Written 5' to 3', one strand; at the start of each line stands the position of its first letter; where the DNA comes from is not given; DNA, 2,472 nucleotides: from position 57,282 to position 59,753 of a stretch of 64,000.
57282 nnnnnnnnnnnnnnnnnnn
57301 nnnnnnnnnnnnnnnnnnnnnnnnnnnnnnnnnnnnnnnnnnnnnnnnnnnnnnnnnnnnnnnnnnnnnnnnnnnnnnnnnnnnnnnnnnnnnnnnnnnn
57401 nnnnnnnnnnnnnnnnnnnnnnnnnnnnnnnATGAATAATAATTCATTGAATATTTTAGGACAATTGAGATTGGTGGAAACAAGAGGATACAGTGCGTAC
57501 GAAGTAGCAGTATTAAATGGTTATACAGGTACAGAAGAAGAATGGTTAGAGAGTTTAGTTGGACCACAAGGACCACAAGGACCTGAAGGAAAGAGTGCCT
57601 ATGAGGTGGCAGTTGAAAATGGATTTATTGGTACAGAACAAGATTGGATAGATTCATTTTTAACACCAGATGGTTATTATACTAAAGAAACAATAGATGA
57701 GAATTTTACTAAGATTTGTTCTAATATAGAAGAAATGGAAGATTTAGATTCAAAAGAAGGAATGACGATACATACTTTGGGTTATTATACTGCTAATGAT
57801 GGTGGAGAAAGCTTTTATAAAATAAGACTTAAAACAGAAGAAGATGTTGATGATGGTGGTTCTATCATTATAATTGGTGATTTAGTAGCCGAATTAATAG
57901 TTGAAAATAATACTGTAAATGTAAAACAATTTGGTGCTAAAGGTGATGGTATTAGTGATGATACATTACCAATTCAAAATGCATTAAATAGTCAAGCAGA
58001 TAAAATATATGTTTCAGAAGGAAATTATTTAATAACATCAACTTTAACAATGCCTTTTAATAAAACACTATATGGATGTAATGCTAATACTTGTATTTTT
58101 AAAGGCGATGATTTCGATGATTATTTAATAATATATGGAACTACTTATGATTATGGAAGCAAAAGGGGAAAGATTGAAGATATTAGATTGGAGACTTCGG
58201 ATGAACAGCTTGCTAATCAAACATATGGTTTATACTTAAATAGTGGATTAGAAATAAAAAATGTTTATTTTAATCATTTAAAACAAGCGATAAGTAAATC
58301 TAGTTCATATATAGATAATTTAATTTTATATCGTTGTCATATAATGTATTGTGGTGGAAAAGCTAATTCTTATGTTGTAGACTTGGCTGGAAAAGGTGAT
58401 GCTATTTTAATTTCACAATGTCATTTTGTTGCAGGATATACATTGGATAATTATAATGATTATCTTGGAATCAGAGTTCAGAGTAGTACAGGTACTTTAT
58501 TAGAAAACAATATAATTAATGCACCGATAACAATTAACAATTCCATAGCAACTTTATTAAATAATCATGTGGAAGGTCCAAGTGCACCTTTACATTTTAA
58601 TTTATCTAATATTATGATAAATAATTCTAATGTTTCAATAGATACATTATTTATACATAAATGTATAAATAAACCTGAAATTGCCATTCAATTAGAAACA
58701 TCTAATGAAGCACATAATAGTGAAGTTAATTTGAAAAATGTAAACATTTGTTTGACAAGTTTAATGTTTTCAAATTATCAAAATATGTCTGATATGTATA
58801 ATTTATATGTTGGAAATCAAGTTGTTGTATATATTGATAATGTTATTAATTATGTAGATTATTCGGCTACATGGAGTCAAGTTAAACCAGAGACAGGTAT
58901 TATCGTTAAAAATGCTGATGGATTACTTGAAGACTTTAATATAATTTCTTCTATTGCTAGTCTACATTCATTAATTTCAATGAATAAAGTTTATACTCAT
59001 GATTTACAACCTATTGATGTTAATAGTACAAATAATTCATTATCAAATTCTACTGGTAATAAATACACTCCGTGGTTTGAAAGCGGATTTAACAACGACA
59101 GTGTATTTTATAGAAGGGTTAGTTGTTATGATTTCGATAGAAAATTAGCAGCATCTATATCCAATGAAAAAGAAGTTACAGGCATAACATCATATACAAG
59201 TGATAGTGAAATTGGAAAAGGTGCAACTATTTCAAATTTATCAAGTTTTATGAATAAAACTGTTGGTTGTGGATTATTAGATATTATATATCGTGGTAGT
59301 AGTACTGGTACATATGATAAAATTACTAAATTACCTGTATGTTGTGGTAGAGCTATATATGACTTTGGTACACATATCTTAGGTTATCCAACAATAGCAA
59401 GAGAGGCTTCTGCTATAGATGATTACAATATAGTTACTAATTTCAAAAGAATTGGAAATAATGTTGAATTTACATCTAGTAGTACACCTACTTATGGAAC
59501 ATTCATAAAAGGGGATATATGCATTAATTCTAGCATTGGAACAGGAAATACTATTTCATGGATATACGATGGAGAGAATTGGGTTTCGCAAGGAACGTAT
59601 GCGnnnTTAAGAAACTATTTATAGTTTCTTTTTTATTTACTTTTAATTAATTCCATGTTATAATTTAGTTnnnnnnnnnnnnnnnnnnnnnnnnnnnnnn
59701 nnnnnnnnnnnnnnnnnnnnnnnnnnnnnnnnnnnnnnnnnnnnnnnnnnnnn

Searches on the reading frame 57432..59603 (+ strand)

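Call 94: search_protein_families(library=pfam, proteins=[window:57432-59603:+], max_evalue=0.0001)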
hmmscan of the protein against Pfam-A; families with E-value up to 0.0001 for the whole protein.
window:57432-59603:+ (724 aa): 1 family
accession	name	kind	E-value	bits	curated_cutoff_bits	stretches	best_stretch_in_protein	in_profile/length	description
PF12708.12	Pect-lyase_RHGA_epim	-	6.3e-12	46.2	27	1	162-363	2-206/213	Rhamnogalacturonase A/epimerase, pectate lyase-like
